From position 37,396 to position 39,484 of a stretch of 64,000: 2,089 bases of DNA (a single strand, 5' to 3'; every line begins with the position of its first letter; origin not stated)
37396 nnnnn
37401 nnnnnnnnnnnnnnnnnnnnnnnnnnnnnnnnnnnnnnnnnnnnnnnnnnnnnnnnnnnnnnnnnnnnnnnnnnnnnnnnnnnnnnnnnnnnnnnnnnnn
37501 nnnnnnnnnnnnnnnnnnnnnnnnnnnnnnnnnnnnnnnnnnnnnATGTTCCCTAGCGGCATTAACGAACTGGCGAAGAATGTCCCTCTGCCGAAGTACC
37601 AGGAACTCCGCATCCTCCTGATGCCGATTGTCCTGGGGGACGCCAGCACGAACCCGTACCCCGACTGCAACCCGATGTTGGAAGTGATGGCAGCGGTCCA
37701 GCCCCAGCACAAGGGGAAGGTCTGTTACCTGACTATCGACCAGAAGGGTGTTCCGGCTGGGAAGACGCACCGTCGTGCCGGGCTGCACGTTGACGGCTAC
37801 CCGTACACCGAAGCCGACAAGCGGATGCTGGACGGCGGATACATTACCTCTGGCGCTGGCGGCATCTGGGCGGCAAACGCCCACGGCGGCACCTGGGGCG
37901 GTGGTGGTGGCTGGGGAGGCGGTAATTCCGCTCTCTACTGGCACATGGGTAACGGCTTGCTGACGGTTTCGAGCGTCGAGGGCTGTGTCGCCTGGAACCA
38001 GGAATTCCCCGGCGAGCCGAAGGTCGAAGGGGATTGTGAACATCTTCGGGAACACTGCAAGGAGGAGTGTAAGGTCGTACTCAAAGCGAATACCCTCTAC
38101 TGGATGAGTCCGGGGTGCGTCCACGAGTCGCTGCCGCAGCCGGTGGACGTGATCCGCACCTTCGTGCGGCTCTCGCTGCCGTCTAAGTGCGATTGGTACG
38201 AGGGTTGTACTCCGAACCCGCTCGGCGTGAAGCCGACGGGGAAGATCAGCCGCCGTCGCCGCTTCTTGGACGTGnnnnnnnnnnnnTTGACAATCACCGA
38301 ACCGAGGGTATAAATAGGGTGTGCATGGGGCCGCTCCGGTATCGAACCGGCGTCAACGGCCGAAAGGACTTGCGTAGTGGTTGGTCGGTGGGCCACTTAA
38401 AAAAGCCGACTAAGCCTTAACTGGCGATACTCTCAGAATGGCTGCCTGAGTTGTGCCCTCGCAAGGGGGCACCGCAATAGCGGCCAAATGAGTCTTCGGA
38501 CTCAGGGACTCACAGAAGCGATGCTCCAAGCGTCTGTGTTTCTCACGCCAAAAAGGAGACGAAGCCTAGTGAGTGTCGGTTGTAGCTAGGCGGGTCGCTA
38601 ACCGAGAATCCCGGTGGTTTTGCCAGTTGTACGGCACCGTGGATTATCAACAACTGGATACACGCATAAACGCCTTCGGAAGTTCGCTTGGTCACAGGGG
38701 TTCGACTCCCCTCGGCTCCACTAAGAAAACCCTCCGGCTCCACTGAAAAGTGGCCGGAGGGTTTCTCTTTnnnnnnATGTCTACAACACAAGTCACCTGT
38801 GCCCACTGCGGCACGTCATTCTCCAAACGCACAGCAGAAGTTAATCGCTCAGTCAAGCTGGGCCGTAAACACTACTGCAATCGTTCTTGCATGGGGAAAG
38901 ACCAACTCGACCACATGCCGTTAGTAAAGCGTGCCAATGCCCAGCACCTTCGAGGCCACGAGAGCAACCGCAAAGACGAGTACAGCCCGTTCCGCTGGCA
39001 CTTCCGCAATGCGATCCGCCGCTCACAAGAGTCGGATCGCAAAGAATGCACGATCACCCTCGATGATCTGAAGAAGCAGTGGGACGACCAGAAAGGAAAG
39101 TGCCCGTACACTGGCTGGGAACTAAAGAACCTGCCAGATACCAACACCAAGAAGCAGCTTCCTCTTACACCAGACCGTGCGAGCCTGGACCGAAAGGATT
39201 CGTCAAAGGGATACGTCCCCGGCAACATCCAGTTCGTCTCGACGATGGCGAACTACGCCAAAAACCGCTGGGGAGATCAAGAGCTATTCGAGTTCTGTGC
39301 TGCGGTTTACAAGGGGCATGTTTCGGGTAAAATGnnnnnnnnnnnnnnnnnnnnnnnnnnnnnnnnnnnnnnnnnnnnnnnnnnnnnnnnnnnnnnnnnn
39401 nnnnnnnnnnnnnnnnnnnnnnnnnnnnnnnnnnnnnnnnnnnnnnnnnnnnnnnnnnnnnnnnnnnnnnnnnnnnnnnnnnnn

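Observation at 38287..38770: Phage-encoded tmRNA with a textbook sigma70 promoter and terminator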

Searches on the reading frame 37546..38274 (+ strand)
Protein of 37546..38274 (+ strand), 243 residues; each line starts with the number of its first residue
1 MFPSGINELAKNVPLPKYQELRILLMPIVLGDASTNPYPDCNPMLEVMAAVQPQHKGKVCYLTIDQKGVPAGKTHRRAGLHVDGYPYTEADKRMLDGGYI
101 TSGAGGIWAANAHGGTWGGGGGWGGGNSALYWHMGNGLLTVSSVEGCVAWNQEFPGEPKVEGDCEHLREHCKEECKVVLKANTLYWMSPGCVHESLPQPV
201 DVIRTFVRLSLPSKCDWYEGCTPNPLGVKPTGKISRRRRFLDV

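Call 8: search_protein_families(library=pfam, proteins=[window:37546-38274:+], max_evalue=0.01)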
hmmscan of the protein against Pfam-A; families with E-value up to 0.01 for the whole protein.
window:37546-38274:+ (243 aa): 0 families

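Call 9: search_protein_families(library=phrogs, proteins=[window:37546-38274:+], max_evalue=0.001)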
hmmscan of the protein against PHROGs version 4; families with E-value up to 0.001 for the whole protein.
window:37546-38274:+ (243 aa): 2 families
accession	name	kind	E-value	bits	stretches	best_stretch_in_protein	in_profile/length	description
phrog_8970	-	unknown function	1.6e-36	126.9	1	11-215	9-202/205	-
phrog_1843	-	unknown function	0.00014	22.7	1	47-211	53-194/222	-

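Call 16: find_related_loci(query=window:37546-38274:+, collection=viral_contigs, flank=10000)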
Query window:37546-38274:+ (243 aa) in viral_contigs; peptide patterns used: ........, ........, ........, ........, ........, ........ (x = any residue, [..] = any of these).
5 stretches matched a pattern, but none encodes a relative of the query by tblastn (E <= 1e-3).

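Call 18: find_homologous_proteins(query=window:37546-38274:+)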
Query window:37546-38274:+ (243 aa): 433 proteins with E <= 0.001 among 732 candidates; the best 120 are listed.
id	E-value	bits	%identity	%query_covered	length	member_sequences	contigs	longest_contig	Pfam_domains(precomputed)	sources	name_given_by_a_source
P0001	8.2e-171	584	100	100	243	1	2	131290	-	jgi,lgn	jgi:hypothetical protein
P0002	1.1e-125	436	77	100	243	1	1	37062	-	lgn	-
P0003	6.8e-120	417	72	100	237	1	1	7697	-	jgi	jgi:hypothetical protein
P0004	1.9e-119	416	74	100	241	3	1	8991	-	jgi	jgi:hypothetical protein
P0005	3.2e-117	409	72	100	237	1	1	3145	-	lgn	-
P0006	2.9e-110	386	65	100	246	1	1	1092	-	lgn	-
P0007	1.6e-109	383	69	100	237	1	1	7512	-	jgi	jgi:hypothetical protein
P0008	2.7e-107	376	67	99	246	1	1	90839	-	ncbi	-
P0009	8.4e-105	368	65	100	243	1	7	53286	-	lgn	-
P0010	1.4e-104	367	65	100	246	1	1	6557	-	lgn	-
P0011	8.9e-104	365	67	100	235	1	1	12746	-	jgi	jgi:hypothetical protein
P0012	3.2e-102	360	65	100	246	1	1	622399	-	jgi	-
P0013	4.4e-95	336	62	100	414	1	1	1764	PF04664.19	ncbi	-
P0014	2.3e-91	324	59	100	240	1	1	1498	-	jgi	jgi:hypothetical protein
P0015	2.1e-81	291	53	100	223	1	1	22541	-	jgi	jgi:hypothetical protein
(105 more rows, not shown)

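Call 20: find_encoding_contigs(protein=P0002, flank=10000, max_places=3)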
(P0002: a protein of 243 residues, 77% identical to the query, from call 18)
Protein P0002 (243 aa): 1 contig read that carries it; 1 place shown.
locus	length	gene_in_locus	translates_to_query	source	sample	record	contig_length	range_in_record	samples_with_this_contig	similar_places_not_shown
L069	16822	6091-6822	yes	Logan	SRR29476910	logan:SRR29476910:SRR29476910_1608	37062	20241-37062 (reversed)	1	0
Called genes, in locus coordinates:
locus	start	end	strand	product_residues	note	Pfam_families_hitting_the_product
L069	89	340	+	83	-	-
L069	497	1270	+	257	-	PF01963:TraB_PrgY_gumN (faint)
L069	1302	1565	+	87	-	-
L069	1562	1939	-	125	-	-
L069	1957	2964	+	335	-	-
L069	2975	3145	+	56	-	-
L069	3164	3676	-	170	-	PF13532:2OG-FeII_Oxy_2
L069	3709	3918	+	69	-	-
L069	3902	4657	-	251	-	-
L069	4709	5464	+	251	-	PF14243:R2K_3, PF18299:R2K_2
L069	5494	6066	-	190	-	-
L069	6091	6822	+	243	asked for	-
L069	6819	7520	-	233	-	PF01180:DHO_dh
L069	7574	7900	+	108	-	-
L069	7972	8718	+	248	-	-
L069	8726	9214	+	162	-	-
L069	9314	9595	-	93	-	-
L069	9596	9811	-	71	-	-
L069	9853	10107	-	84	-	-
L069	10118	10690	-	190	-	-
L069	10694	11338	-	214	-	PF10021:PARG_cat_microb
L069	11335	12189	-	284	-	-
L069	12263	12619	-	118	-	-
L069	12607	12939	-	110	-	-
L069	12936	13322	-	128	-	-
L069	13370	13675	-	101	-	PF09394:Inhibitor_I42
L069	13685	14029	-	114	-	-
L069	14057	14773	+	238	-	-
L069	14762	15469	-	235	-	PF03575:Peptidase_S51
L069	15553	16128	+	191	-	-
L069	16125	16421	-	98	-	-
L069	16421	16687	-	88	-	-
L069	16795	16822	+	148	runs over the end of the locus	-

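Call 21: find_encoding_contigs(protein=P0012, flank=10000, max_places=3)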
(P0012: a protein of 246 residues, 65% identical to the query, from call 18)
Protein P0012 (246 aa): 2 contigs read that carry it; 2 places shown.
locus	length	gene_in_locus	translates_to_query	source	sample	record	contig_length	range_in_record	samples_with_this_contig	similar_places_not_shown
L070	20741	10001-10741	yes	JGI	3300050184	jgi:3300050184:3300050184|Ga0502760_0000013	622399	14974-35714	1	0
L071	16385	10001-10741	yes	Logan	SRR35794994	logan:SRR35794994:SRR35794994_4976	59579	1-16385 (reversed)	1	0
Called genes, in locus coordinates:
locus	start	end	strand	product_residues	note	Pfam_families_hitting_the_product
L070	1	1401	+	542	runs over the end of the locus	PF05731:TROVE (faint), PF25045:vWA_Ro60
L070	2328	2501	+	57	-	-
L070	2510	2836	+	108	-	-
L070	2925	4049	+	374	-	-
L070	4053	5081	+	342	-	-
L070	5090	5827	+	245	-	PF14464:Prok-JAB (weak)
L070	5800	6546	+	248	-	PF00899:ThiF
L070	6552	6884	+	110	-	-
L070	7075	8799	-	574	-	-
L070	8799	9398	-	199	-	-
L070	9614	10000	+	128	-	-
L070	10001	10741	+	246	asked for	-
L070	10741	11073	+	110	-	-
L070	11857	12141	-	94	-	-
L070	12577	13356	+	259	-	-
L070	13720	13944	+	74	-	-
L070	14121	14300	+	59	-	-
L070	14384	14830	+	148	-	-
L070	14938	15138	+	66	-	-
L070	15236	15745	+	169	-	PF01844:HNH (weak)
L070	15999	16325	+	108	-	-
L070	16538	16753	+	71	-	-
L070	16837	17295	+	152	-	-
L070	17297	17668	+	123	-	-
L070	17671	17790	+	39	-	-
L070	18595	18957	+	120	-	-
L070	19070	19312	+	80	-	-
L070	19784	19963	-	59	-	-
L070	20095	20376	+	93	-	-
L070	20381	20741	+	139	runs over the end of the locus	-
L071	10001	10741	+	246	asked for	-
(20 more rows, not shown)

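Call 22: find_encoding_contigs(protein=P0008, flank=10000, max_places=3)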
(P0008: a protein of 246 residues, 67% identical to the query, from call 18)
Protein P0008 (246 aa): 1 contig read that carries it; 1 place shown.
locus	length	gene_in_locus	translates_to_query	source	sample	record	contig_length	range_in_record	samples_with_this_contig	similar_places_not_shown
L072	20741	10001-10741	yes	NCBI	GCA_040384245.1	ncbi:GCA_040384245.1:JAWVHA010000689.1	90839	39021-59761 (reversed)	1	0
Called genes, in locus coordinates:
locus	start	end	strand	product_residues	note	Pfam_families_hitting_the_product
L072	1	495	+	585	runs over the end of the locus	-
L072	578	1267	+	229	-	PF03420:Peptidase_S77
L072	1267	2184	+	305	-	-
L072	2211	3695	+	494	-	-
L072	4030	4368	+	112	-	PF07460:NUMOD3 (faint)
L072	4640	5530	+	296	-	PF08722:Tn7_TnsA-like_N (weak)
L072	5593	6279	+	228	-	-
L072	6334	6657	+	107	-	-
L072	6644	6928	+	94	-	-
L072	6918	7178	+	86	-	-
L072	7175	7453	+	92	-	-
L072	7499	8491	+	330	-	PF00376:MerR, PF12728:HTH_17, PF13411:MerR_1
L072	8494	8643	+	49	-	-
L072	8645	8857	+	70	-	-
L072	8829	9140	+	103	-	-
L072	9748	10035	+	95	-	-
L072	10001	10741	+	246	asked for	-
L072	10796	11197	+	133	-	-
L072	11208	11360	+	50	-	-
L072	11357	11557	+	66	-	-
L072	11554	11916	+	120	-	-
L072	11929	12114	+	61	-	-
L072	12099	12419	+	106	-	-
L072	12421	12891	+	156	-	PF07068:Gp23 (weak)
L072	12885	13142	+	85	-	PF20137:BubE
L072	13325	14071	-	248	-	-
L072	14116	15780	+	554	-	PF01755:Glyco_transf_25 (weak)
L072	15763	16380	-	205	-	PF01128:IspD, PF12804:NTP_transf_3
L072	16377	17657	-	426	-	PF04991:LicD, PF13578:Methyltransf_24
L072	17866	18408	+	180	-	-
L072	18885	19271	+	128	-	-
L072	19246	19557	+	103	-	PF09394:Inhibitor_I42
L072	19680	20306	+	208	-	PF03575:Peptidase_S51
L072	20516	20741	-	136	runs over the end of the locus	-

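Call 24: find_encoding_contigs(protein=P0001, flank=10000, max_places=3)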
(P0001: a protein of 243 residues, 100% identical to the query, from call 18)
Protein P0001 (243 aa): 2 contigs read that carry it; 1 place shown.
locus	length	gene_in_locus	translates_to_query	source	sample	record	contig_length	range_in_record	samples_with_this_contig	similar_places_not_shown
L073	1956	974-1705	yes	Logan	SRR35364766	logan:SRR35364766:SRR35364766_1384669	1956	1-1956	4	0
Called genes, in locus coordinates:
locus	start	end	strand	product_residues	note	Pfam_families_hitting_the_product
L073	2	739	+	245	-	?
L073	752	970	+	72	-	-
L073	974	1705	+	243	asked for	-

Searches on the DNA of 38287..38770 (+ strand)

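Call 4: search_dna_similar(query=window:38287-38770:+, collection=phages, mode=distant, max_rows=30)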
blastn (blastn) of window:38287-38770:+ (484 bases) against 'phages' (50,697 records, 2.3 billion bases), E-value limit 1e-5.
No match.
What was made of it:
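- Tried and rejected: blastn of the region against 50,697 phage records found no match (call 4).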

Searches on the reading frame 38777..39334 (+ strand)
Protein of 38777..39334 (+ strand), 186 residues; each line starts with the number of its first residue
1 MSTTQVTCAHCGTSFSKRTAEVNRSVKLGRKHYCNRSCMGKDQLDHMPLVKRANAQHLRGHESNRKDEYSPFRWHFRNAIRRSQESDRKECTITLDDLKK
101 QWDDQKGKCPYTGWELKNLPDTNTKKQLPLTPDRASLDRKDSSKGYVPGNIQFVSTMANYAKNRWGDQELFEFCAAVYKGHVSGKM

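Call 8: search_protein_families(library=pfam, proteins=[window:38777-39334:+], max_evalue=0.01)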
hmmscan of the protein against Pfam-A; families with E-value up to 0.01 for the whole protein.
window:38777-39334:+ (186 aa): 1 family
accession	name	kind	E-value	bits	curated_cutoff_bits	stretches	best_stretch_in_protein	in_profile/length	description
PF06467.20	zf-FCS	-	0.0021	18.3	22.4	1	5-40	4-37/39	MYM-type Zinc finger with FCS sequence motif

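Call 9: search_protein_families(library=phrogs, proteins=[window:38777-39334:+], max_evalue=0.001)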
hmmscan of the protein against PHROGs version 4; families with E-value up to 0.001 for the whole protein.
window:38777-39334:+ (186 aa): 6 families
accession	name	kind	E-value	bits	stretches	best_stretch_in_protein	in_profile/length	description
phrog_3322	-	DNA, RNA and nucleotide metabolism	1.3e-22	81.4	1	61-179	41-150/162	endonuclease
phrog_1035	-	DNA, RNA and nucleotide metabolism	1.1e-17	65.8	1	3-183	60-231/271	endonuclease VII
phrog_3118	-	DNA, RNA and nucleotide metabolism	4.6e-08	33.9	1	94-164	35-98/287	HNH endonuclease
phrog_1400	-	moron, auxiliary metabolic gene and host takeover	1.5e-05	26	1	82-171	18-95/251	Srd anti-sigma factor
phrog_4592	-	moron, auxiliary metabolic gene and host takeover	0.00012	22.9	0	84-163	71-135/170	decoy of host sigma70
phrog_3377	-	DNA, RNA and nucleotide metabolism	0.00034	21.5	1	134-164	65-95/196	HNH endonuclease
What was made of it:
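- Checked: The downstream ORF 38777-39337 matches PHROG endonuclease and HNH families (call 9).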
